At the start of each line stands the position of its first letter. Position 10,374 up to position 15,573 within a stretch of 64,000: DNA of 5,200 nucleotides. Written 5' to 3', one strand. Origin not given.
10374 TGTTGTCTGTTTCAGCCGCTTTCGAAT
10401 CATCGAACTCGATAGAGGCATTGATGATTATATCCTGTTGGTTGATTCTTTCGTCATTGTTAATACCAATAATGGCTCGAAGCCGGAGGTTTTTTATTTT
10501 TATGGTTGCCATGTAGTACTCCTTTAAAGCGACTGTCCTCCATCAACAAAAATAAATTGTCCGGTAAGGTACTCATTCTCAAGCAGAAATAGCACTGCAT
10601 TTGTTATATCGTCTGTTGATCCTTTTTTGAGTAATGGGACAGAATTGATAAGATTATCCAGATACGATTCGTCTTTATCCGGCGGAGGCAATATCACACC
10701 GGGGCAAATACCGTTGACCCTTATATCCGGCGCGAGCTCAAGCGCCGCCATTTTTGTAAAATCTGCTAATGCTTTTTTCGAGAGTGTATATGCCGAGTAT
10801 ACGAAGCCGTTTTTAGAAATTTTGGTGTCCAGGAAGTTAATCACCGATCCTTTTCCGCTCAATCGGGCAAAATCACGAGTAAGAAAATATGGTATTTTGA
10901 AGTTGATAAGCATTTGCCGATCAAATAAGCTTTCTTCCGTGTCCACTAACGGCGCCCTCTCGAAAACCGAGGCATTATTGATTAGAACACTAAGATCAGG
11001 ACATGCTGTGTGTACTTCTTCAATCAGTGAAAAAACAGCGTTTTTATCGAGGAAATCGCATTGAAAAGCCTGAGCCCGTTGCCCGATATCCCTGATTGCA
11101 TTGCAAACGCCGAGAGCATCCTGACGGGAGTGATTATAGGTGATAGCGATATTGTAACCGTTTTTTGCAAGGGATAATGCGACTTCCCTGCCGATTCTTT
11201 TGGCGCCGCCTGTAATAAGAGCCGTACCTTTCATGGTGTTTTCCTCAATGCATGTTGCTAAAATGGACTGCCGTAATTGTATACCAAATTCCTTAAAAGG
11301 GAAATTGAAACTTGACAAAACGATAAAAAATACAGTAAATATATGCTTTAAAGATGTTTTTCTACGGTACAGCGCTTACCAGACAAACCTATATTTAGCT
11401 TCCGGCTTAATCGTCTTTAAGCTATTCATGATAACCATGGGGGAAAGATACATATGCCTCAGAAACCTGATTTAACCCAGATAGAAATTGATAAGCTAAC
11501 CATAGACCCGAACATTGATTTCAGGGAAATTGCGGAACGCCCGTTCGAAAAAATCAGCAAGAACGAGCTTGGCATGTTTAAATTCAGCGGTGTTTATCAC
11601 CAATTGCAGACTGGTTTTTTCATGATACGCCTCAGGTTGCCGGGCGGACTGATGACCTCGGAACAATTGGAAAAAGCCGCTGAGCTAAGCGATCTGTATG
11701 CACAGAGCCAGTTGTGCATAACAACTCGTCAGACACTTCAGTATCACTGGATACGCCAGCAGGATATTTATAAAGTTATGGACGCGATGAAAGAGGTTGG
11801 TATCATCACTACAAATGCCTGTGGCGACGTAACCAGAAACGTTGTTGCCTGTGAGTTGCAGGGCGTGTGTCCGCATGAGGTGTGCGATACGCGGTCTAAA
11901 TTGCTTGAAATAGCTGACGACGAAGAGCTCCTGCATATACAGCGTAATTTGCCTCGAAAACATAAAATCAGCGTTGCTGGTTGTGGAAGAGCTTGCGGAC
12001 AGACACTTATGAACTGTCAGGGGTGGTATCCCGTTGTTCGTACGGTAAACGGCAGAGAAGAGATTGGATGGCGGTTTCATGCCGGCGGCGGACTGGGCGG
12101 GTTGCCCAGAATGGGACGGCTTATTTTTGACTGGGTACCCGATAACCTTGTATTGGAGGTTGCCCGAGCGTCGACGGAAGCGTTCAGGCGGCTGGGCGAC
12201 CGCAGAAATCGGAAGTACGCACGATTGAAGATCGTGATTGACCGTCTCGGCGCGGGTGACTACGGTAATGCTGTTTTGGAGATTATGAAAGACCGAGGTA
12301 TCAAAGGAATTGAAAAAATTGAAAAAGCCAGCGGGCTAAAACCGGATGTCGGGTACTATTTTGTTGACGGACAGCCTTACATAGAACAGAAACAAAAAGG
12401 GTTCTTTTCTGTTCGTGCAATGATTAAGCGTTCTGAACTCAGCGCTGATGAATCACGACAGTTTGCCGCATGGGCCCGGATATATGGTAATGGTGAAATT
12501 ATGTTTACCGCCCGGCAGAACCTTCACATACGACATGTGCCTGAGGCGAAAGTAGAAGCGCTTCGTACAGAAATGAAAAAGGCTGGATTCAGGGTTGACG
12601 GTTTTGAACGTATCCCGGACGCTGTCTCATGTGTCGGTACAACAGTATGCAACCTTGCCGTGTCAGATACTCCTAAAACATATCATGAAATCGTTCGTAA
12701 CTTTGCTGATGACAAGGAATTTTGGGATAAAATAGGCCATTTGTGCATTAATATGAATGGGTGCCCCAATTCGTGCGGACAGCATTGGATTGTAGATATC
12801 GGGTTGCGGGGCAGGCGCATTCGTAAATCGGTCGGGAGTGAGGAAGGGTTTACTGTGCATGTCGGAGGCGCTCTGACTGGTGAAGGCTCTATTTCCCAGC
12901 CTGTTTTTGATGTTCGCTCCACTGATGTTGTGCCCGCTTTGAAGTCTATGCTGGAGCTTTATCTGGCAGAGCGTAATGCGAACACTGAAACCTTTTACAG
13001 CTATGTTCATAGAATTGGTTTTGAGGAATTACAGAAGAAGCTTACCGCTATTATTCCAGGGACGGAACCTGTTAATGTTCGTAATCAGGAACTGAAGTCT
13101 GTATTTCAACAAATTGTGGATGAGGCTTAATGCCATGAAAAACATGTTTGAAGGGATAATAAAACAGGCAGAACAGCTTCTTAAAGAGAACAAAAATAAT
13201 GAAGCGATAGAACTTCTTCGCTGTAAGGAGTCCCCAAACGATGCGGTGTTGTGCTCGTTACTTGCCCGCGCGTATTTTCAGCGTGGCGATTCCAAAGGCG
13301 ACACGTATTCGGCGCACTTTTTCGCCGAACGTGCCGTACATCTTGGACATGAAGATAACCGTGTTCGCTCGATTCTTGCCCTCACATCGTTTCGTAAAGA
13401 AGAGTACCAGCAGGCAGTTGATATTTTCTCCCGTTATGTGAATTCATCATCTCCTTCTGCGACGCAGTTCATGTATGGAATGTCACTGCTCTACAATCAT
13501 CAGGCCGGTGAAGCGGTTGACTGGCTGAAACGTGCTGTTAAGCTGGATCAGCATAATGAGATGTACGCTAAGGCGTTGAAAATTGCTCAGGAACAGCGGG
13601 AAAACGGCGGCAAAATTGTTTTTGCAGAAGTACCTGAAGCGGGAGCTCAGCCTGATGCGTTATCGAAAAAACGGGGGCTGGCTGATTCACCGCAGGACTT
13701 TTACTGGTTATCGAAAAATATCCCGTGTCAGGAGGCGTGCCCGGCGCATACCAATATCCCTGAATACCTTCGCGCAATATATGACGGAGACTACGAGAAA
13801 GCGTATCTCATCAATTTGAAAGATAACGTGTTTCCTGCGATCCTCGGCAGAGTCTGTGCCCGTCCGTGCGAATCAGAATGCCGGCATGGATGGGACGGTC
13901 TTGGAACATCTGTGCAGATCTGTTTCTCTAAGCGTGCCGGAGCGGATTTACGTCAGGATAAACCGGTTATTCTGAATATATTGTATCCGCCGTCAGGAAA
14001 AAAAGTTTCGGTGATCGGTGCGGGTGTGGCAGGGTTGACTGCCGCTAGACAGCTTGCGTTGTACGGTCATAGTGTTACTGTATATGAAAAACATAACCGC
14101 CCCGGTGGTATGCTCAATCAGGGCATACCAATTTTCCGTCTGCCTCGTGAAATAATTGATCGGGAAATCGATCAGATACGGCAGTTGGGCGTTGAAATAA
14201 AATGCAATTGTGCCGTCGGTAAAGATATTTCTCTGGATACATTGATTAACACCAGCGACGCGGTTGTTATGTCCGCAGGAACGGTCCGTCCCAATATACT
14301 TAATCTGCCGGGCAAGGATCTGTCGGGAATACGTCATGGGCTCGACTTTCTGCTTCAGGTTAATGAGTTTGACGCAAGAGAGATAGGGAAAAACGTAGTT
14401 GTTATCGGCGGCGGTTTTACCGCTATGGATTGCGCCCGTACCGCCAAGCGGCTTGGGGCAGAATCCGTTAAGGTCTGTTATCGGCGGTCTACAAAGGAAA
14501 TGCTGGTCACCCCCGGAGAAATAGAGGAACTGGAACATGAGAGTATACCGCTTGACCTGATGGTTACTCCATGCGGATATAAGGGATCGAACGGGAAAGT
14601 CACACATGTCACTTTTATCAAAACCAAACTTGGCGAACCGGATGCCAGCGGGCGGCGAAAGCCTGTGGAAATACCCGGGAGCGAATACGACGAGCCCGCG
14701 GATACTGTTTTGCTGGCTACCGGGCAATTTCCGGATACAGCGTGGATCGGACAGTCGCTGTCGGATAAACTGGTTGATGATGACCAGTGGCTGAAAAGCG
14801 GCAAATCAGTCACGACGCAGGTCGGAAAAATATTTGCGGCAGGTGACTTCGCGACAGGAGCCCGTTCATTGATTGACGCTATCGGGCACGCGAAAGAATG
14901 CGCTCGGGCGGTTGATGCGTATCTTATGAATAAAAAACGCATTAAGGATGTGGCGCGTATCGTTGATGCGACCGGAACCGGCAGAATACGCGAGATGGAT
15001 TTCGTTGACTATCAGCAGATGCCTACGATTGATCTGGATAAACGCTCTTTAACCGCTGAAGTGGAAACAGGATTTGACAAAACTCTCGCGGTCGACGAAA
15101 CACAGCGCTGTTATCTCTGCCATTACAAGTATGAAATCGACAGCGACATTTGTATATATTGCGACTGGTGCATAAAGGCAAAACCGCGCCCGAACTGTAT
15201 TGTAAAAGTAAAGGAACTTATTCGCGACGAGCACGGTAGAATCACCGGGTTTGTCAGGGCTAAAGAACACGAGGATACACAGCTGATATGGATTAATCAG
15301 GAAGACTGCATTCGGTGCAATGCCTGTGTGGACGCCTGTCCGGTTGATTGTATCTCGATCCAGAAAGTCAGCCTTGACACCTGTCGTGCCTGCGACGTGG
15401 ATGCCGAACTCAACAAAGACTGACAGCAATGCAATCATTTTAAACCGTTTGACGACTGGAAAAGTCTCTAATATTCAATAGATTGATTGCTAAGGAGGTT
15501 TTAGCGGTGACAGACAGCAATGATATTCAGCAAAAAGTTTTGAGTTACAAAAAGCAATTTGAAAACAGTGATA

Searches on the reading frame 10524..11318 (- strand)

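Call 108: search_protein_families(library=pfam, max_evalue=0.00001, proteins=[window:10524-11318:-])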
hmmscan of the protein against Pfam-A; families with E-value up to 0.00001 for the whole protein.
window:10524-11318:- (264 aa): 3 families
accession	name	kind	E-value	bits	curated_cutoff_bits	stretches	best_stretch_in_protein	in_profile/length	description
PF13561.12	adh_short_C2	-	2.3e-36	126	27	1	40-262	6-235/236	Enoyl-(Acyl carrier protein) reductase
PF00106.31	adh_short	-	2.5e-32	112.4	26.6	1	32-211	2-184/195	short chain dehydrogenase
PF08659.16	KR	-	3.1e-10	40.7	22.6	1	31-134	1-107/180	KR domain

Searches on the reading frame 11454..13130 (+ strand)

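Call 71: search_protein_families(library=pfam, proteins=[window:11454-13130:+], max_evalue=0.00001)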
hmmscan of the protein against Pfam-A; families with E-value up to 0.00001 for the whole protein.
window:11454-13130:+ (558 aa): 2 families
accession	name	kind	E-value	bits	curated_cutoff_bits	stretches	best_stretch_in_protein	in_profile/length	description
PF01077.27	NIR_SIR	-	1.7e-44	151.5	27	2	124-274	2-150/158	Nitrite and sulphite reductase 4Fe-4S domain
PF03460.22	NIR_SIR_ferr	-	5.2e-34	116.2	24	2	50-115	3-69/69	Nitrite/Sulfite reductase ferredoxin-like half domain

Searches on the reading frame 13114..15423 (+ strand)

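Call 71: search_protein_families(library=pfam, proteins=[window:13114-15423:+], max_evalue=0.00001)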
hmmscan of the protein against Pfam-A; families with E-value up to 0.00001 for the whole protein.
window:13114-15423:+ (769 aa): 12 families
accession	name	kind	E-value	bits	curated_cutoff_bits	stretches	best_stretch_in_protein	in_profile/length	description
PF07992.20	Pyr_redox_2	-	6.5e-28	98.4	26.1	1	297-591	2-289/291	Pyridine nucleotide-disulphide oxidoreductase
PF14691.11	Fer4_20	-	2e-16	60.2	25.8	1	201-272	28-100/113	Dihydroprymidine dehydrogenase domain II, 4Fe-4S cluster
PF01266.30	DAO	-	1.4e-12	48.3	27.9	1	298-332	2-37/353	FAD dependent oxidoreductase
PF13450.12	NAD_binding_8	-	4.8e-12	46.4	21.9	1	300-333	1-34/68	NAD(P)-binding Rossmann-like domain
PF00070.33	Pyr_redox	-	3e-10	40.9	22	0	427-459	1-32/82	Pyridine nucleotide-disulphide oxidoreductase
PF01262.27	AlaDh_PNT_C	-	1.6e-08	34.7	23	0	297-327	30-60/214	Alanine dehydrogenase/PNT, C-terminal domain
PF13738.12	Pyr_redox_3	-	4.6e-08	33.1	30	0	380-461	124-199/305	Pyridine nucleotide-disulphide oxidoreductase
PF12895.13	ANAPC3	-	1.5e-07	32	27.2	0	64-140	5-81/82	Anaphase-promoting complex, cyclosome, subunit 3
PF12831.13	FAD_oxidored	-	5e-07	29.8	27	0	298-337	2-41/416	FAD dependent oxidoreductase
PF00037.32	Fer4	-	1.4e-06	28.3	21.1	1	725-748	1-24/24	4Fe-4S binding domain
PF03486.20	HI0933_like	-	3e-06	27.3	50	0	297-331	2-36/244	HI0933-like protein Rossmann domain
PF00890.30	FAD_binding_2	-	4.6e-06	26.5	20.4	0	300-331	4-35/414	FAD binding domain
